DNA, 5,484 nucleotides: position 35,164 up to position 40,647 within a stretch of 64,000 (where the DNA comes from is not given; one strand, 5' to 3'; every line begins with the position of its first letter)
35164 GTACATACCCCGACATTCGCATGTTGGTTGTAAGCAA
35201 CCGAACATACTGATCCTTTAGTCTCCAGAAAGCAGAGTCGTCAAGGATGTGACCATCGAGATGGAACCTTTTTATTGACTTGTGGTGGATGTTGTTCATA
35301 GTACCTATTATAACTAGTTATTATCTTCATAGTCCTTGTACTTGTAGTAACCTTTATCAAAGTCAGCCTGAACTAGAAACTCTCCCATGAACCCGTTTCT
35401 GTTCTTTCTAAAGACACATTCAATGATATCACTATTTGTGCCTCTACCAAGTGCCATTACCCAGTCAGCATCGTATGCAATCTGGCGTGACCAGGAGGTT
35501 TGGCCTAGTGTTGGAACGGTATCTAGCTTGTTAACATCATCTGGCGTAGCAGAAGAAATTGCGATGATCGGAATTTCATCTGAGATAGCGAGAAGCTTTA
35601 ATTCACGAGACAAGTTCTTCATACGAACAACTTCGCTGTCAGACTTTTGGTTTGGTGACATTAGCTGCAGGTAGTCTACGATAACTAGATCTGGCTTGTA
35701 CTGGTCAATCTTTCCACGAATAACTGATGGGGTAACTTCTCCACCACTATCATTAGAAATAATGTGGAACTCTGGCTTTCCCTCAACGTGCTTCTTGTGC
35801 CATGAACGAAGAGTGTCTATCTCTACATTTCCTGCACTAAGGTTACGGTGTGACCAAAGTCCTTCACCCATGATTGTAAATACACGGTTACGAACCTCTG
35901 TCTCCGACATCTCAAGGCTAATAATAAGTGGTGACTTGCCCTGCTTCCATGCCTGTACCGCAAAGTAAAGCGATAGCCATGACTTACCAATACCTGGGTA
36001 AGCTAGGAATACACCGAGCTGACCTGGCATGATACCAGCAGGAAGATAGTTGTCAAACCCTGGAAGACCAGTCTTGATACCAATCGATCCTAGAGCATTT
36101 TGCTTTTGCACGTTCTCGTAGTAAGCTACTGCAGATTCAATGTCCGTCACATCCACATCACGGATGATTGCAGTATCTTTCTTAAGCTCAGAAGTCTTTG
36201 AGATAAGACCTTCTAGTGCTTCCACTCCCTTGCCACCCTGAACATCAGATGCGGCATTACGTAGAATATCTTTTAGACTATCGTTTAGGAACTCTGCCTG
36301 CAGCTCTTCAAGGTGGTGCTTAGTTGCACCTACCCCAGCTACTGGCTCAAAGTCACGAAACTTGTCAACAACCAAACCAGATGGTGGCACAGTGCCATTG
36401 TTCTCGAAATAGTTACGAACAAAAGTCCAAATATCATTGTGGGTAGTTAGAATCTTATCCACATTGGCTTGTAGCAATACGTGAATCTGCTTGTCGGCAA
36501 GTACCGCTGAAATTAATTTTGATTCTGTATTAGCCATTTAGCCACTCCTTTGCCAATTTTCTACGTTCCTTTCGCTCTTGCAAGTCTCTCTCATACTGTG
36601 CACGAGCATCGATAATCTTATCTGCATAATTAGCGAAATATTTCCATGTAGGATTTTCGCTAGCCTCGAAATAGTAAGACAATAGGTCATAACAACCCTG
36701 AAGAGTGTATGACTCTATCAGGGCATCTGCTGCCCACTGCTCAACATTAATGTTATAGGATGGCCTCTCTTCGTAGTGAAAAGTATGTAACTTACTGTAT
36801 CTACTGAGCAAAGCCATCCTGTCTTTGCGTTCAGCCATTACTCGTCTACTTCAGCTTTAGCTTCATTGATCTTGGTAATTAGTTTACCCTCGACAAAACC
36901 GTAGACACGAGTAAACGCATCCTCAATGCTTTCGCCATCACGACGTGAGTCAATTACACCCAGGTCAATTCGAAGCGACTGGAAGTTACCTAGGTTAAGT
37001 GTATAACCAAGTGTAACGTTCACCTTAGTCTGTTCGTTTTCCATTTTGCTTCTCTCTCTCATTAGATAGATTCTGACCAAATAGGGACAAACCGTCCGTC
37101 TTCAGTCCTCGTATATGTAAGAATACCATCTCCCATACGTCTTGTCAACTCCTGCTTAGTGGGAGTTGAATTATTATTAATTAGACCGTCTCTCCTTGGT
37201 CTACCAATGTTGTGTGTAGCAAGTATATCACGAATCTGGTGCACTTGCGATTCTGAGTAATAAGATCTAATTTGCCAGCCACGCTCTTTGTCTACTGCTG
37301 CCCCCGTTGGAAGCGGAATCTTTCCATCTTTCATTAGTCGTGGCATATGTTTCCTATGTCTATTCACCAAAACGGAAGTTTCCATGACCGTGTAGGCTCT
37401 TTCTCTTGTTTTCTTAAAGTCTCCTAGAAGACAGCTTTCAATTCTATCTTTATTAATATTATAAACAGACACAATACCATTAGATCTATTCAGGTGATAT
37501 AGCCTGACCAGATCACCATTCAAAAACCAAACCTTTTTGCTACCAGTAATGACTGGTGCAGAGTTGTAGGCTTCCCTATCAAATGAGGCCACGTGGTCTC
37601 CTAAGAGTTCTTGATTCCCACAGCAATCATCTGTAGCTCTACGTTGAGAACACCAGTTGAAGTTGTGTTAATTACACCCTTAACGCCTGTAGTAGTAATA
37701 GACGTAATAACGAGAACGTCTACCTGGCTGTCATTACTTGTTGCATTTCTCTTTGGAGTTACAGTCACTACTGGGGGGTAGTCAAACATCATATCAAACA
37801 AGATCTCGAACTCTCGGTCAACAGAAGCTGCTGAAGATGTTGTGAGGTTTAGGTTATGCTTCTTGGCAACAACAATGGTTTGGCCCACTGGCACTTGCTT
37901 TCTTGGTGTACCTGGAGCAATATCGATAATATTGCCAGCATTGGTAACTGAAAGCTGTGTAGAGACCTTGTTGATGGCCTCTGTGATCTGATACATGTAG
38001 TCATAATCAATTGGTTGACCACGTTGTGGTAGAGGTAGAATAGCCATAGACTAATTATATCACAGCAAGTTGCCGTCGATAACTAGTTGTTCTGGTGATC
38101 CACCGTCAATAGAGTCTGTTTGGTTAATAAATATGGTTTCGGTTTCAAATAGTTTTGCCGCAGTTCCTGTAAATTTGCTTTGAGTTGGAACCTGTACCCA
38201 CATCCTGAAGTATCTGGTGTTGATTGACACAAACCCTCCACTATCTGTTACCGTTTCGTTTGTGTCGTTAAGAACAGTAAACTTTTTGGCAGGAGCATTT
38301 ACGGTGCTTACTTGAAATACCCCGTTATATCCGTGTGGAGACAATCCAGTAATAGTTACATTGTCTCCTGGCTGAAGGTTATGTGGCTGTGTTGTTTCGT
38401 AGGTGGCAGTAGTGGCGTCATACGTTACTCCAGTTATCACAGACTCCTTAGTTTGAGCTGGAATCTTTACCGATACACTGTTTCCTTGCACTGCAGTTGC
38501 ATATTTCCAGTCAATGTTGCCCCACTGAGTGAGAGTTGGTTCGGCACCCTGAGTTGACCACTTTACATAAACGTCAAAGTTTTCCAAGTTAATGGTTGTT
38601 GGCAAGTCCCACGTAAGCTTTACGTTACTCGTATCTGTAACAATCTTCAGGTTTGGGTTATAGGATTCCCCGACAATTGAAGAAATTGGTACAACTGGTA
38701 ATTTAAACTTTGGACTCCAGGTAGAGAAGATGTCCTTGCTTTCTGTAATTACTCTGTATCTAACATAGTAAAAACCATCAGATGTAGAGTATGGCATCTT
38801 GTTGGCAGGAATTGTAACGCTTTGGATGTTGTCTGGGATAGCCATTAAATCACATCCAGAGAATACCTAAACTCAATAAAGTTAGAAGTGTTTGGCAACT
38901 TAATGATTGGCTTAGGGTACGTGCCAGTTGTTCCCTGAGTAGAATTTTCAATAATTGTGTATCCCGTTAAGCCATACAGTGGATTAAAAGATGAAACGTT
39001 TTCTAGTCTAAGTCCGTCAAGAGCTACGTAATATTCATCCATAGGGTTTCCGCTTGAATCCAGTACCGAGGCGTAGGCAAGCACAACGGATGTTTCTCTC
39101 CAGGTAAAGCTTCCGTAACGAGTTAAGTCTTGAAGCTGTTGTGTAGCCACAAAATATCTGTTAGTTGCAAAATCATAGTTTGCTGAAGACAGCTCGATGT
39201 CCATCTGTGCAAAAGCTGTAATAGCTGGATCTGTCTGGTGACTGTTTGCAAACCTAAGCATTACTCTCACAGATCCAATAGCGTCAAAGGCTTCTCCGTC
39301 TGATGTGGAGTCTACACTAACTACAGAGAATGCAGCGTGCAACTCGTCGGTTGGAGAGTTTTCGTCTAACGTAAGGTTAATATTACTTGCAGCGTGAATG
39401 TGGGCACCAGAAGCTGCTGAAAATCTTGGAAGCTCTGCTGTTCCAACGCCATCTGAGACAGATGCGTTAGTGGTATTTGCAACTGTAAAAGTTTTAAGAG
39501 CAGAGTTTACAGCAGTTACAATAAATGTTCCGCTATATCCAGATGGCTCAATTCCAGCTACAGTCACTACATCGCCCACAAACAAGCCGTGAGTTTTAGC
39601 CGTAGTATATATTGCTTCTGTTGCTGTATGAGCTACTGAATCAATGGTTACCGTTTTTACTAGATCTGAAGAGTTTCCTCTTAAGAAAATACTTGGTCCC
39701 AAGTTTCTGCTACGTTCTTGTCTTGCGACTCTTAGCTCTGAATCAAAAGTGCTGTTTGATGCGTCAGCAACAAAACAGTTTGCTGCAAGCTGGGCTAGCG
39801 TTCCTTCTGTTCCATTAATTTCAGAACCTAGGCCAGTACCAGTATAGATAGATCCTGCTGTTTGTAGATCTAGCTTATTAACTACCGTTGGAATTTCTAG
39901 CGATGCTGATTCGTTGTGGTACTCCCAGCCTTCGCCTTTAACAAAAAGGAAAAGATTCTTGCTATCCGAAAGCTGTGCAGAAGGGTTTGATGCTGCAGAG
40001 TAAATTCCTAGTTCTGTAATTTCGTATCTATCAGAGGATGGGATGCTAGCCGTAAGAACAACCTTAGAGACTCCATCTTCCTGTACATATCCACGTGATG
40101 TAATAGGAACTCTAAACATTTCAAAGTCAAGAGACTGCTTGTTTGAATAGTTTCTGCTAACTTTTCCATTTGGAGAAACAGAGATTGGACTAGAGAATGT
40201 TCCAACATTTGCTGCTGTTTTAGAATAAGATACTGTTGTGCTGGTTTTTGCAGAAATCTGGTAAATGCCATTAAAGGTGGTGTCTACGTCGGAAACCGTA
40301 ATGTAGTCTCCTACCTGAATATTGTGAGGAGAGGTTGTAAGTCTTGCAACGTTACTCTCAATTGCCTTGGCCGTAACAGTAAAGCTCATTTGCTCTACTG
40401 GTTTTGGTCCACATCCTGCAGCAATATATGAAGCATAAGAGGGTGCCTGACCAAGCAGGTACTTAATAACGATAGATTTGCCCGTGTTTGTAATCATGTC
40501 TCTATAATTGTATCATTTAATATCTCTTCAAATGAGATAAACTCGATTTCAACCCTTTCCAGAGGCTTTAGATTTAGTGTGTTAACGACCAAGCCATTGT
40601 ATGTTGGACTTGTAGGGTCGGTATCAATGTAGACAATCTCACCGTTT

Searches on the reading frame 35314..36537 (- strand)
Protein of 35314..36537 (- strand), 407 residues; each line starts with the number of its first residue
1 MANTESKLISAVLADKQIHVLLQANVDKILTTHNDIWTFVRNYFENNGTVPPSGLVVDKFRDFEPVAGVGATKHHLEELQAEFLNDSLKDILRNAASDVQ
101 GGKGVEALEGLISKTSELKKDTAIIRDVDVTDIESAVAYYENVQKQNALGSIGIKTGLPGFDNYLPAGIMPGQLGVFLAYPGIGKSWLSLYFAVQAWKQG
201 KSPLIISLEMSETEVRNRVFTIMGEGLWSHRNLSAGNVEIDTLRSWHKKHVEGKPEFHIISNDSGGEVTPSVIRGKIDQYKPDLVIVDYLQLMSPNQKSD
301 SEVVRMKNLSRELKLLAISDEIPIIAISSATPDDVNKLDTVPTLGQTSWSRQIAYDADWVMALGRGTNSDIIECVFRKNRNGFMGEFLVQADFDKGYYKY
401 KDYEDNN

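Call 72: search_protein_families(library=phrogs, proteins=[window:35314-36537:-], max_evalue=0.001)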
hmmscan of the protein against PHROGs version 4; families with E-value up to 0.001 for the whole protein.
window:35314-36537:- (407 aa): 6 families
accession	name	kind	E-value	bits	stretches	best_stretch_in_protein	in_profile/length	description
phrog_19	-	DNA, RNA and nucleotide metabolism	5.4e-62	211.5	1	2-406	161-584/621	DnaB-like replicative helicase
phrog_243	-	DNA, RNA and nucleotide metabolism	4.4e-21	76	1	168-404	31-269/273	DnaB-like replicative helicase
phrog_239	-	DNA, RNA and nucleotide metabolism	3.6e-18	66.9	1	137-396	324-594/801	DNA primase/helicase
phrog_11530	-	unknown function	2.4e-09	38.3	1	268-404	19-159/184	-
phrog_26214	-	unknown function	1.1e-05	25.2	0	154-218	37-100/420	-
phrog_3213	-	DNA, RNA and nucleotide metabolism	8.6e-05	22.4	1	75-194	130-245/509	DnaB-like replicative helicase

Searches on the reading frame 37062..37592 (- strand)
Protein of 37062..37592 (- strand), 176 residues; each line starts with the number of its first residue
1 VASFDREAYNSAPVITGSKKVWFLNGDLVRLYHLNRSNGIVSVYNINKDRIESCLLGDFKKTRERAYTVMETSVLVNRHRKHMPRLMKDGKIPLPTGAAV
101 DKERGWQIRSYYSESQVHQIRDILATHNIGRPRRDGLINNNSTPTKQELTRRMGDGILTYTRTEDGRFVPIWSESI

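Call 72: search_protein_families(library=phrogs, proteins=[window:37062-37592:-], max_evalue=0.001)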
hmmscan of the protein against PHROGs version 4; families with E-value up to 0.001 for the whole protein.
window:37062-37592:- (176 aa): 1 family
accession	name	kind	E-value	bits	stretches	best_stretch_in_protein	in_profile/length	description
phrog_9440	-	unknown function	2.4e-22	80.5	1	19-174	8-163/166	-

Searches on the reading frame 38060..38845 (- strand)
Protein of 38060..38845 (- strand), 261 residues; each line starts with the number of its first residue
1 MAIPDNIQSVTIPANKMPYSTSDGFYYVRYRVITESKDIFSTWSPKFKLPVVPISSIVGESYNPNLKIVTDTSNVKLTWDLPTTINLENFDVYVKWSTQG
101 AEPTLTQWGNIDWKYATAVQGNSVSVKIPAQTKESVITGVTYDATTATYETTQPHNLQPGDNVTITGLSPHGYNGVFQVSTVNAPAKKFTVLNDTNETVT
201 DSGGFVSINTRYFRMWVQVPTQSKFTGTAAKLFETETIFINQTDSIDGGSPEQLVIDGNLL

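Call 72: search_protein_families(library=phrogs, proteins=[window:38060-38845:-], max_evalue=0.001)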
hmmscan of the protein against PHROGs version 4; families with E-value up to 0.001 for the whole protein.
window:38060-38845:- (261 aa): 1 family
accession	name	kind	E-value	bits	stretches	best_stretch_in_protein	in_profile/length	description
phrog_9998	-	unknown function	2.6e-05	24.6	1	136-200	42-104/401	-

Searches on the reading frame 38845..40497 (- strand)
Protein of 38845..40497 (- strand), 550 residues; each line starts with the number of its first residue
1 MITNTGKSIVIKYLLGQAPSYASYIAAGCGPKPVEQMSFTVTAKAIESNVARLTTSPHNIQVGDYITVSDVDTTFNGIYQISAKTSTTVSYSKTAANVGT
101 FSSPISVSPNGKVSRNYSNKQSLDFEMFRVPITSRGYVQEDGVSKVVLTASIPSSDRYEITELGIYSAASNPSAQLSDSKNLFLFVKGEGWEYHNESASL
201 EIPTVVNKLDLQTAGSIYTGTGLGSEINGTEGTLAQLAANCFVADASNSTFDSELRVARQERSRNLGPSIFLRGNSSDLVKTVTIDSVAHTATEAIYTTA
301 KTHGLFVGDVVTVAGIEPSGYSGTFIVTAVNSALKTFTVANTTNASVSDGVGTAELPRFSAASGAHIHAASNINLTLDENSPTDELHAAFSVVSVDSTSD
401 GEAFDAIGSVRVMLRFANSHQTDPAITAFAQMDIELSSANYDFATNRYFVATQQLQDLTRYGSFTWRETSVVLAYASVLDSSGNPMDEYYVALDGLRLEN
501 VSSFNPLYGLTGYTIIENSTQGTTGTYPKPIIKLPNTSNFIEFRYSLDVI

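Call 72: search_protein_families(library=phrogs, proteins=[window:38845-40497:-], max_evalue=0.001)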
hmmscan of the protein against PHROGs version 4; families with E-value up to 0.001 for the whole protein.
window:38845-40497:- (550 aa): 3 families
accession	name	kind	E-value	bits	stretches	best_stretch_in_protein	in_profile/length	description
phrog_9983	-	tail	4.2e-08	33.8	0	1-33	1-33/273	tail protein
phrog_9998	-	unknown function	3e-06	27.7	1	283-357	41-115/401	-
phrog_19630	-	head and packaging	3.7e-06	26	1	280-333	943-994/1266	virion structural protein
